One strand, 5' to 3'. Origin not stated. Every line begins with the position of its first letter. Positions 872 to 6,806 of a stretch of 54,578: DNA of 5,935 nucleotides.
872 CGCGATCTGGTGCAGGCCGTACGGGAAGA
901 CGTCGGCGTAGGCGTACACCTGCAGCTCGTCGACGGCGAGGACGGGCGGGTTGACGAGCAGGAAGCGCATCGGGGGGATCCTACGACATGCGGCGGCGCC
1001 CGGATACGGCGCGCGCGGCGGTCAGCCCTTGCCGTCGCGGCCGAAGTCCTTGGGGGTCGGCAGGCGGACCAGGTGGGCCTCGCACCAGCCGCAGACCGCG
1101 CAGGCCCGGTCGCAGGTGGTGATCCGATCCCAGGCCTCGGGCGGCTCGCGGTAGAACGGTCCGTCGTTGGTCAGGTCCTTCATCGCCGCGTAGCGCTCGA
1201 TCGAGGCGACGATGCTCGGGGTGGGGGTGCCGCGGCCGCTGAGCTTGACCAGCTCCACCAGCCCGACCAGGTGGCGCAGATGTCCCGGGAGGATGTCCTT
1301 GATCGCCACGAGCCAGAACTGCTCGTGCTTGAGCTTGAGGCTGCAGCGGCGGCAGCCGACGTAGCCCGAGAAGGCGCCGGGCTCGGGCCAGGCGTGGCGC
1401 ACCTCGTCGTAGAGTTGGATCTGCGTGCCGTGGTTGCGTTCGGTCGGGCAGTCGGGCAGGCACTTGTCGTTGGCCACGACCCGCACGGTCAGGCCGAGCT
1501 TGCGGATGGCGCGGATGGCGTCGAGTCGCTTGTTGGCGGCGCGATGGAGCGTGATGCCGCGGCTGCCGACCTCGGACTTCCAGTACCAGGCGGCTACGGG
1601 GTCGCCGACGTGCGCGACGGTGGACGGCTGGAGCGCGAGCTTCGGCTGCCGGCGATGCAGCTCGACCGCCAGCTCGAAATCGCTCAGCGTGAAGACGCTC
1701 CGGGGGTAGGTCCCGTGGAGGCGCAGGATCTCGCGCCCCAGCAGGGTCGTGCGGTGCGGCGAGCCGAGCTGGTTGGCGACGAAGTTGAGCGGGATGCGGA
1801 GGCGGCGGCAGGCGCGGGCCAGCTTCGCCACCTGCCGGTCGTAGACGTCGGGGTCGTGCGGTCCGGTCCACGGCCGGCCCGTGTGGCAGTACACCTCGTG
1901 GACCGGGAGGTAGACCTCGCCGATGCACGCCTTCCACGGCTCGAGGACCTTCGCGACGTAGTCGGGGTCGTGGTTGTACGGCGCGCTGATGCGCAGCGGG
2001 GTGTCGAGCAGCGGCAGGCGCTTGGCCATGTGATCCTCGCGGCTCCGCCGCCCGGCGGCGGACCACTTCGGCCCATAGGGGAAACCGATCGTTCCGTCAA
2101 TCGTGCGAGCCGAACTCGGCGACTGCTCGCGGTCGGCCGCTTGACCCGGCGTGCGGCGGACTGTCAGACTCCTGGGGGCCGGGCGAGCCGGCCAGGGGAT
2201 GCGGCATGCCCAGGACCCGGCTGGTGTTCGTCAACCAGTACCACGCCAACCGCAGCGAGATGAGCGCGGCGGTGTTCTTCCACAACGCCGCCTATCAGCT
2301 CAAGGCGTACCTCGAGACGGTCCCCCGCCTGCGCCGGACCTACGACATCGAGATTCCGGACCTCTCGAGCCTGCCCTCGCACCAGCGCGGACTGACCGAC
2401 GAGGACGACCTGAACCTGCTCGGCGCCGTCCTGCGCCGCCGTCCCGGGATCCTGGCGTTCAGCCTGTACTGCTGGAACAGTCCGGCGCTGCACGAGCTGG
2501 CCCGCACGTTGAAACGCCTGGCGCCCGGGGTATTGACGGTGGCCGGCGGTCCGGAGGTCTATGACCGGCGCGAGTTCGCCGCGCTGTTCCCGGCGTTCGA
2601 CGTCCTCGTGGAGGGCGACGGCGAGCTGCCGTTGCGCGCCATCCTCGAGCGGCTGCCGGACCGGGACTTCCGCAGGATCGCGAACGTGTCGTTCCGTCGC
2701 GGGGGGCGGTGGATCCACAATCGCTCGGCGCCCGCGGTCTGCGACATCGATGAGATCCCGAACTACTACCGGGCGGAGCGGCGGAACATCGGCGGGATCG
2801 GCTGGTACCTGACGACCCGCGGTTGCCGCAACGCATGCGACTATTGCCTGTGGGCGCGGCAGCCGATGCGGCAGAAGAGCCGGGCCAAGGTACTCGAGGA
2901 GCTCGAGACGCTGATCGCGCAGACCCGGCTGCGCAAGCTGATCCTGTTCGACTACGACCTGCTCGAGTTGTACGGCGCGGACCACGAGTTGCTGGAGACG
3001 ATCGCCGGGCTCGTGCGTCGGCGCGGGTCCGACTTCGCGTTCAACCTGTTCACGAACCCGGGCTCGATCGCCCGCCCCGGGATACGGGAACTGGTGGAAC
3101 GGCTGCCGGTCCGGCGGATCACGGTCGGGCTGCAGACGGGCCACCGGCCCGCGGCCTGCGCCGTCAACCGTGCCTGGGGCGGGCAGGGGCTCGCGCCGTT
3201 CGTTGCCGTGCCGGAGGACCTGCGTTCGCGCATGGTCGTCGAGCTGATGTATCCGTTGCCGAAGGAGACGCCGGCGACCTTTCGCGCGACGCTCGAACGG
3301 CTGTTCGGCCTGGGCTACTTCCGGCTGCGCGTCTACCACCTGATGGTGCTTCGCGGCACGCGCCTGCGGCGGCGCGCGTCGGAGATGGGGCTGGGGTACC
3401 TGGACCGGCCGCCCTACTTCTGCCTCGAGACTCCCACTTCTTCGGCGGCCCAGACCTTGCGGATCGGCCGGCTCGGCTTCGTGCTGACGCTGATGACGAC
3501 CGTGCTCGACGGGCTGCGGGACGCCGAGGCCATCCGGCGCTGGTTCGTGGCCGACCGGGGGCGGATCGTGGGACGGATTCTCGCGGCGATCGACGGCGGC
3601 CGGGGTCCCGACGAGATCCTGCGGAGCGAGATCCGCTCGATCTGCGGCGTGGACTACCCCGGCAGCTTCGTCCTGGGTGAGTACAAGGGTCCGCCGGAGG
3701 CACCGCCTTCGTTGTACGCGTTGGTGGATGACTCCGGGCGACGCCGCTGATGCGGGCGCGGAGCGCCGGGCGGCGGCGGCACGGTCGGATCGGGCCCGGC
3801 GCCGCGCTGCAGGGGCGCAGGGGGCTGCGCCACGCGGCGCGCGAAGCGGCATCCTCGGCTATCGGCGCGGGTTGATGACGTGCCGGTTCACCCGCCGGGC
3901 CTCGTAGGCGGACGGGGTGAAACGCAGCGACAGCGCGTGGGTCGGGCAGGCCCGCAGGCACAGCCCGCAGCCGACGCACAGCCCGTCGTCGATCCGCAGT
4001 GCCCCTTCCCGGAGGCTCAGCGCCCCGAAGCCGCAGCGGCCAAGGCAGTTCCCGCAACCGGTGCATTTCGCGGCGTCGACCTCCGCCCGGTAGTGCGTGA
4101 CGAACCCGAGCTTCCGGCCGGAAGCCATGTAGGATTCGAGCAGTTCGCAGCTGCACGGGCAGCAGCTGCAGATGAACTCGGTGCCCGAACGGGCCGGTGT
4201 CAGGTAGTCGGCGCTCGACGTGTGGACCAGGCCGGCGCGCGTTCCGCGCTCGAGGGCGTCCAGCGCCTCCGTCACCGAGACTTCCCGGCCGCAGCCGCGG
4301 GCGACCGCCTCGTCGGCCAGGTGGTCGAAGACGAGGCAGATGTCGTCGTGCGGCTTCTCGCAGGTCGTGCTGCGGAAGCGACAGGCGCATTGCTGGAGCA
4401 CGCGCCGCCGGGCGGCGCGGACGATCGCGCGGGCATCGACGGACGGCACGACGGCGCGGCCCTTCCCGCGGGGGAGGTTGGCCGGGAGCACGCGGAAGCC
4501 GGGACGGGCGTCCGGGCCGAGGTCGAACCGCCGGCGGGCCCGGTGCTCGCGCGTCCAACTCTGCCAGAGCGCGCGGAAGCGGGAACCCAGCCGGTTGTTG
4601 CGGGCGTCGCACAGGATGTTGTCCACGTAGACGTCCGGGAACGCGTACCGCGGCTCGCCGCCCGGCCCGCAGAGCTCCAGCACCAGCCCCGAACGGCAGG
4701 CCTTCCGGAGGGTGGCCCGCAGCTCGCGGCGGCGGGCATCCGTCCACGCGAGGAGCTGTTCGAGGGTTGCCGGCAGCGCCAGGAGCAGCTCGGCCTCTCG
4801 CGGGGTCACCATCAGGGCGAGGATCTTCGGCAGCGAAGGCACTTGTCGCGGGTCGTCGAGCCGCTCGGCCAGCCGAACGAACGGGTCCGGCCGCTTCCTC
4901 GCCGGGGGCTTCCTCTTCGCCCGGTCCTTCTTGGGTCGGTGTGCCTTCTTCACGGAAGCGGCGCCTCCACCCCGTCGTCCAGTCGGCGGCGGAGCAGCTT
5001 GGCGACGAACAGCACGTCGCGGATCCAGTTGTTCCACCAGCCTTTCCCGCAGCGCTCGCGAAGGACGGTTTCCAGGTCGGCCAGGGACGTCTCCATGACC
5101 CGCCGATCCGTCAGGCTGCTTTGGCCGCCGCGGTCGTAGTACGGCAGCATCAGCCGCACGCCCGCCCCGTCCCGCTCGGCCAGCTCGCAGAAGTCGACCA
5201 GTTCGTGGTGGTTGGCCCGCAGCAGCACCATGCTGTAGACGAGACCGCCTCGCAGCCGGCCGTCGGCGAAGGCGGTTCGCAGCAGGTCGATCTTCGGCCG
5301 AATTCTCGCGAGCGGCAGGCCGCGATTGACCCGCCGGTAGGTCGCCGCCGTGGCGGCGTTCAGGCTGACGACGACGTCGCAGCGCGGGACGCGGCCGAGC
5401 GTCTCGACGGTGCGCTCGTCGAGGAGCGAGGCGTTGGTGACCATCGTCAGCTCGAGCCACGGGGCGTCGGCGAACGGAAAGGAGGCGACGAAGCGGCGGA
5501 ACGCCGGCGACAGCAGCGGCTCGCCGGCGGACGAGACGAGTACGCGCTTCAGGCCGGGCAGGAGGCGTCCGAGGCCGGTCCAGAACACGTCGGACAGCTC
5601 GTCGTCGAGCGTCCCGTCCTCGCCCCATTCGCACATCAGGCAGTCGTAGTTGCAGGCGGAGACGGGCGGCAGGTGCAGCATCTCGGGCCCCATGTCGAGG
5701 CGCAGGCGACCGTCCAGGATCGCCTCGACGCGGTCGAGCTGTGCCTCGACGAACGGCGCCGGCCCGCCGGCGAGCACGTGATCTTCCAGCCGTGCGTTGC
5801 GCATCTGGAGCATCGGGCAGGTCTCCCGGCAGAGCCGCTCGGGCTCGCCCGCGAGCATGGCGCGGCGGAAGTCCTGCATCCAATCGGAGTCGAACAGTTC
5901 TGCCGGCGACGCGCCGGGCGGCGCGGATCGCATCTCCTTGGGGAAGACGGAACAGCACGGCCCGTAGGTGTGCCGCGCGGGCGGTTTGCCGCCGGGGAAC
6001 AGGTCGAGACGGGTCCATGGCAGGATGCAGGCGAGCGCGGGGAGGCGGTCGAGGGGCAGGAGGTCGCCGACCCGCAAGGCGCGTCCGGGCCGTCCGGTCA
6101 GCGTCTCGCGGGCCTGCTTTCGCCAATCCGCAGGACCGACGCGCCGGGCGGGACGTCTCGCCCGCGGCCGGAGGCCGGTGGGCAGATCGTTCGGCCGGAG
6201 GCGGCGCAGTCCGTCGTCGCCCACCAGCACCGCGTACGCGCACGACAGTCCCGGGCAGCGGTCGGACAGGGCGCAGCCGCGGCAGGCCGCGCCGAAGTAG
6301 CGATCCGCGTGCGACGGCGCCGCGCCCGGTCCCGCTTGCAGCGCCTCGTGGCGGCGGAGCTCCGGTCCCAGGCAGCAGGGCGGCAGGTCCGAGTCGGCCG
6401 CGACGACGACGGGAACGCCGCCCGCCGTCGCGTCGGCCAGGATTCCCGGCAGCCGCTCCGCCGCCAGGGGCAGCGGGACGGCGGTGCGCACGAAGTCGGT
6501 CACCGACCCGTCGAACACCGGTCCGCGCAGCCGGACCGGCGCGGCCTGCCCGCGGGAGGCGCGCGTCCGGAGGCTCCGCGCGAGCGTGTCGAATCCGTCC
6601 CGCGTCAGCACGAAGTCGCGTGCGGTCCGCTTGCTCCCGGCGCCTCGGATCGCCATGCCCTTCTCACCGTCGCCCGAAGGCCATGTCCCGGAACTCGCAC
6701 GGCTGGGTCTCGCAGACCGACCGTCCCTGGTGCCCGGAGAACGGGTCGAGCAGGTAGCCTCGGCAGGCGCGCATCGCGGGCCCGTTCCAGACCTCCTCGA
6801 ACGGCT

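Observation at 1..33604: A 33-kb Fe-S / radical-SAM supercluster around a nitrogenase-like module, with no characterised counterpart I know of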

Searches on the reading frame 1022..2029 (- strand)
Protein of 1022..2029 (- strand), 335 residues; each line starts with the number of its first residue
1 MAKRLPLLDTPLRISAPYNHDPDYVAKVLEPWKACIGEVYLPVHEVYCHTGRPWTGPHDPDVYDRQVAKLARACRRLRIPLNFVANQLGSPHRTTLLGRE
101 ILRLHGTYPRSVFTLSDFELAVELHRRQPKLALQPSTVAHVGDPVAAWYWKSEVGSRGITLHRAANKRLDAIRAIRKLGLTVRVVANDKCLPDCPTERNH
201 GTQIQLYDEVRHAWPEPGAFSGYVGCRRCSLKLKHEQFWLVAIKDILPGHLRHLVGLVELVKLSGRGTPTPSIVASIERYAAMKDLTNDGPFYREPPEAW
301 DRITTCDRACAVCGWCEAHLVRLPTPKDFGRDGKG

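Call 5: search_protein_families(library=pfam, proteins=[window:1022-2029:-], max_evalue=0.01)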
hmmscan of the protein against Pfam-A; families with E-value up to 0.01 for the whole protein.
window:1022-2029:- (335 aa): 0 families

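Call 8: search_protein_families(library=ncbifam, proteins=[window:1022-2029:-], max_evalue=0.001)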
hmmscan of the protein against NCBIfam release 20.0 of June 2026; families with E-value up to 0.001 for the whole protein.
window:1022-2029:- (335 aa): 0 families

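Call 45: search_protein_families(library=pfam, proteins=[window:1022-2029:-], max_evalue=5)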
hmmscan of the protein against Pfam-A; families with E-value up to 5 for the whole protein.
window:1022-2029:- (335 aa): 1 family
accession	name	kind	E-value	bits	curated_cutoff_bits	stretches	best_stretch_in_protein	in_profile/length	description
PF01136.24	Peptidase_U32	-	0.066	12.9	22.4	0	114-177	20-80/233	Peptidase family U32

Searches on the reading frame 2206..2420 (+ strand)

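Call 108: search_protein_families(library=pfam, proteins=[window:2206-2420:+], max_evalue=5)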
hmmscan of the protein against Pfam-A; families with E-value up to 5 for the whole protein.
window:2206-2420:+ (71 aa): 1 family
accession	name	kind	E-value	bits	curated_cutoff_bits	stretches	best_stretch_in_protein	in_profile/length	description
PF04507.18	DUF576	-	0.22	11.4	27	1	9-51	137-179/225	Csa1 family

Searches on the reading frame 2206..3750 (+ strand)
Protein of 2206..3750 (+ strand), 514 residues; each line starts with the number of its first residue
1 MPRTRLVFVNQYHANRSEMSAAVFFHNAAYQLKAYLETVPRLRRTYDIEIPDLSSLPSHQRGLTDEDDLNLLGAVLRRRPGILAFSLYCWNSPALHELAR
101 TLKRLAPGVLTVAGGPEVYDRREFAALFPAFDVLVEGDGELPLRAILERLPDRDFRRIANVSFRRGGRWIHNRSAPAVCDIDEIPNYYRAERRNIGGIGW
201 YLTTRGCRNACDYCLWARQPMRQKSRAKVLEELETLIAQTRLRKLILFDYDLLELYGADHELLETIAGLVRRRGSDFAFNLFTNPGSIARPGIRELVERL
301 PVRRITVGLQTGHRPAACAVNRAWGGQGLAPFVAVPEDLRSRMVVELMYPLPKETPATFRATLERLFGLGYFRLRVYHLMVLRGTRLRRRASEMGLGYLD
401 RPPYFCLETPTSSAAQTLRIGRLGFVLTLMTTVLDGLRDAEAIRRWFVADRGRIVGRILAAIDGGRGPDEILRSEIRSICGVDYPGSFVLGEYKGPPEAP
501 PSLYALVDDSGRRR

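Call 5: search_protein_families(library=pfam, proteins=[window:2206-3750:+], max_evalue=0.01)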
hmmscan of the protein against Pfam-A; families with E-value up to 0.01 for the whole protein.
window:2206-3750:+ (514 aa): 2 families
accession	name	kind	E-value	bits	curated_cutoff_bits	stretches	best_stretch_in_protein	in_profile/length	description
PF04055.27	Radical_SAM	-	1.5e-09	38.7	29.5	1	202-366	2-166/166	Radical SAM superfamily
PF02310.24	B12-binding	-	4e-09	36.8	32.1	1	71-146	43-120/121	B12 binding domain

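Call 8: search_protein_families(library=ncbifam, proteins=[window:2206-3750:+], max_evalue=0.001)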
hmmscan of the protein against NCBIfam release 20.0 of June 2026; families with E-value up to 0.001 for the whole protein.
window:2206-3750:+ (514 aa): 12 families
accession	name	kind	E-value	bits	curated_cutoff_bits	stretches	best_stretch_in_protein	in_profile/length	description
NF033712.0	B12_rSAM_KedN5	subfamily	2.1e-21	75.8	700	1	29-396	20-396/624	KedN5 family methylcobalamin-dependent radical SAM C-methyltransferase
NF050148.1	rSAM_ApyD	equivalog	7.9e-15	54.3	750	1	74-253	69-256/645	RiPP biosynthesis radical SAM protein ApyD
TIGR04013.1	B12_SAM_MJ_1487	hypoth_equivalog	1.6e-12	47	251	1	77-391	40-357/382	TIGR04013 family B12-binding domain/radical SAM domain-containing protein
TIGR03975.1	rSAM_ocin_1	subfamily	2.8e-12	45.9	281.85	1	73-249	122-318/606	RiPP maturation radical SAM C-methyltransferase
TIGR03471.1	HpnJ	equivalog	6.8e-11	41.7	577.6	1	99-376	88-372/472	hopanoid biosynthesis associated radical SAM protein HpnJ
TIGR04072.2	rSAM_ladder_B12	equivalog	2.1e-08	33.3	360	1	131-396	121-377/443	lipid biosynthesis B12-binding/radical SAM protein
TIGR02026.1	BchE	equivalog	2.3e-07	30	481.35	1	70-249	54-247/497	magnesium-protoporphyrin IX monomethyl ester anaerobic oxidative cyclase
TIGR04014.1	B12_SAM_MJ_0865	equivalog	1e-05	24.5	360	1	96-237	58-202/434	methyl-coenzyme M reductase glutamine C-methyltransferase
TIGR04479.1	bcpD_PhpK_rSAM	subfamily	1.5e-05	23.6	600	1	95-243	127-288/504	PhpK family radical SAM P-methyltransferase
TIGR04107.1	rSAM_HutW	equivalog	0.00017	20.6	400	0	302-392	152-243/419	heme anaerobic degradation radical SAM methyltransferase ChuW/HutW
TIGR04295.1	B12_rSAM_oligo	hypoth_equivalog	0.00026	19.8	400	0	129-267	122-266/422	TIGR04295 family B12-binding domain-containing radical SAM protein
TIGR01212.1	TIGR01212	equivalog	0.00055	19.2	180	1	305-396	141-232/302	tRNA modification radical SAM protein MnmL/YtqA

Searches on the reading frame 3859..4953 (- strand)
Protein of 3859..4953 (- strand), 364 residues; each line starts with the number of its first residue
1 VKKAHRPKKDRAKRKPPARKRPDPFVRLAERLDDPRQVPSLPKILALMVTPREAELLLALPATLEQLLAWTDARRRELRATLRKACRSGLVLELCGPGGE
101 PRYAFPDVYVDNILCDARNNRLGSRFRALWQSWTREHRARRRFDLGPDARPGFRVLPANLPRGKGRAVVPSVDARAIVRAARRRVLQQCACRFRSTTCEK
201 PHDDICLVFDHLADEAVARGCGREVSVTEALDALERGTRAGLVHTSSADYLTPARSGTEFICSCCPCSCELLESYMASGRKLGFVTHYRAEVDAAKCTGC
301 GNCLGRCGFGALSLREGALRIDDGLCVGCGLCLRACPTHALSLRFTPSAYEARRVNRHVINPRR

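Call 5: search_protein_families(library=pfam, proteins=[window:3859-4953:-], max_evalue=0.01)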
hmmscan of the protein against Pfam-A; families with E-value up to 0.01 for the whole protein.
window:3859-4953:- (364 aa): 8 families
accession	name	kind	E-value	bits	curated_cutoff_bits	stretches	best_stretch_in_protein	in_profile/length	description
PF00037.32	Fer4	-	1.7e-13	50.2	21.1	2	320-341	2-23/24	4Fe-4S binding domain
PF12837.12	Fer4_6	-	4.5e-11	42.6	25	2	320-341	3-24/24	4Fe-4S binding domain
PF12838.12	Fer4_7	-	2.6e-10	41.1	27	2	296-340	1-52/52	4Fe-4S dicluster domain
PF14697.11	Fer4_21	-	2.4e-08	34.4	35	1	290-340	1-56/59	4Fe-4S dicluster domain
PF13237.11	Fer4_10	-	3.9e-08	33.5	25.5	2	292-337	4-53/53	4Fe-4S dicluster domain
PF12797.12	Fer4_2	-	1.1e-07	31.8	24.5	1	320-338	4-22/22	4Fe-4S binding domain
PF13187.11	Fer4_9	-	7.9e-07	29.4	27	1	296-340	1-51/52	4Fe-4S dicluster domain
PF13484.11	Fer4_16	-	0.00025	22.2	30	1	326-348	2-23/66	4Fe-4S double cluster binding domain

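Call 8: search_protein_families(library=ncbifam, proteins=[window:3859-4953:-], max_evalue=0.001)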
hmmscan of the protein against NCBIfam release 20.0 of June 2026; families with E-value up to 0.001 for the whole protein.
window:3859-4953:- (364 aa): 46 families (the best 25 are shown)
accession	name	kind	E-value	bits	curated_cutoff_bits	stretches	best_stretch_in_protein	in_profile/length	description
NF005506.0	PRK07118.1-5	equivalog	1.1e-10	41.4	388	1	296-344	142-190/279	Fe-S cluster domain-containing protein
NF005503.0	PRK07118.1-2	equivalog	1.5e-10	40.8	252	1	296-344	139-187/292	RnfABCDGE type electron transport complex subunit B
NF040770.1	hetero_SS_HdrA2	exception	3e-10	38.9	1100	1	287-345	569-627/777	CoB-CoM heterodisulfide reductase HdrA2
TIGR02700.1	flavo_MJ0208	hypoth_equivalog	6.2e-09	35.5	251.35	1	288-341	141-194/234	dihydromethanopterin reductase (acceptor)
NF058577.1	FdxA_fam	equivalog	1e-08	35.2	65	1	296-340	8-52/52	4Fe-4S ferredoxin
NF041891.1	hdrA_Methbact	equivalog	1e-08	33.9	1300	1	289-344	566-621/762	ferredoxin:CoB-CoM heterodisulfide reductase subunit HdrA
NF041778.1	hetero_SS_HdrA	equivalog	1.2e-08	33.3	1400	1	289-344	581-636/771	ferredoxin:CoB-CoM heterodisulfide reductase subunit HdrA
TIGR04041.1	activase_YjjW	hypoth_equivalog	1.3e-08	34.6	250.2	1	295-340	41-86/276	YjjW family glycine radical enzyme activase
NF040684.1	PorD_Arch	equivalog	4.1e-08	33.2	120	1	280-343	17-81/85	pyruvate synthase subunit PorD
NF040864.1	HgcB_ferredoxin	equivalog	8.8e-08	31.9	99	1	291-344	10-64/93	mercury methylation ferredoxin HgcB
NF038196.1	ferrodoxin_EFR1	subfamily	1.1e-07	32.2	75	1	288-343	178-231/242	EFR1 family ferrodoxin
TIGR02936.1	fdxN_nitrog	equivalog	1.2e-07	31.8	80.55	0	283-315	9-41/91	ferredoxin III, nif-specific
NF043069.1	T4HPD_activ_SAM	equivalog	1.3e-07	31.3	425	1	292-341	48-97/299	trans-4-hydroxy-L-proline dehydratase activase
TIGR00402.1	napF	equivalog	1.6e-07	31.4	102.2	1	294-347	34-90/149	ferredoxin-type protein NapF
TIGR04105.1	FeFe_hydrog_B1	subfamily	1.6e-07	30.4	450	2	307-343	125-161/462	monomeric [FeFe] hydrogenase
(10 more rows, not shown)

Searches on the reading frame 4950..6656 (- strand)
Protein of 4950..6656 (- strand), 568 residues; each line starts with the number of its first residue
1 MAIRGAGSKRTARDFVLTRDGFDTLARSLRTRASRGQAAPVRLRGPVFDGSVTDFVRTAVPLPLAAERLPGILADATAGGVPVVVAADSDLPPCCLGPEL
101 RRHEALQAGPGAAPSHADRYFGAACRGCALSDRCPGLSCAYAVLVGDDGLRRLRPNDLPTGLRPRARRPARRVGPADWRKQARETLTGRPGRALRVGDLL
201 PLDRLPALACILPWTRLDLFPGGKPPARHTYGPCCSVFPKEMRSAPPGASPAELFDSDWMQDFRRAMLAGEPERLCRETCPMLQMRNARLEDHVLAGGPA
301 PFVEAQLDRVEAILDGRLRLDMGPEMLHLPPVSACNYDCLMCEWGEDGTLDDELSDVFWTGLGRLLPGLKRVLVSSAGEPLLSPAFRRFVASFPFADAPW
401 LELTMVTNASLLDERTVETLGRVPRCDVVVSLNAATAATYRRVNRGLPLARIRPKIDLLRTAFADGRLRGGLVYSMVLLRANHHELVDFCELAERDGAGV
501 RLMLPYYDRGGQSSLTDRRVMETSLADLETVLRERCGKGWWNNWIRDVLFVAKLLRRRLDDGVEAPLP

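Call 5: search_protein_families(library=pfam, proteins=[window:4950-6656:-], max_evalue=0.01)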
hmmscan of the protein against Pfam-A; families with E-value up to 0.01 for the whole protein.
window:4950-6656:- (568 aa): 1 family
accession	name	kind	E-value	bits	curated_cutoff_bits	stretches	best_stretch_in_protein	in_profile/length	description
PF04055.27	Radical_SAM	-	3.2e-07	31.1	29.5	1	331-492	3-165/166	Radical SAM superfamily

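Call 8: search_protein_families(library=ncbifam, proteins=[window:4950-6656:-], max_evalue=0.001)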
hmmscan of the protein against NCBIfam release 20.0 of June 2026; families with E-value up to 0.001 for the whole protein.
window:4950-6656:- (568 aa): 8 families
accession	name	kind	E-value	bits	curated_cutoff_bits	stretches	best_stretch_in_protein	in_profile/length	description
NF033640.1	N_Twi_rSAM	subfamily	4e-12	45.9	170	1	209-436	4-243/398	twitch domain-containing radical SAM protein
TIGR04311.1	rSAM_Geo_metal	subfamily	3.7e-11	42.7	400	1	324-506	2-190/423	radical SAM/SPASM family putative metalloenzyme maturase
TIGR04317.1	W_rSAM_matur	equivalog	3.6e-10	39.5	380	1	329-524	8-205/349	tungsten cofactor oxidoreductase radical SAM maturase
TIGR03962.1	mycofact_rSAM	equivalog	2.4e-07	30.3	265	1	334-503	21-183/339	mycofactocin radical SAM maturase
TIGR02668.1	moaA_archaeal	equivalog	1.1e-05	24.5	325.25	1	333-504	18-185/303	GTP 3',8-cyclase MoaA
TIGR02666.1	moaA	equivalog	2.6e-05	23.4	284.05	1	377-503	67-190/336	GTP 3',8-cyclase MoaA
TIGR04321.1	spiroSPASM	subfamily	0.0003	19.6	250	1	372-520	284-429/510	spiro-SPASM protein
TIGR04466.1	rSAM_BlsE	equivalog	0.0008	19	400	0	332-442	10-116/327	cytosylglucuronate decarboxylase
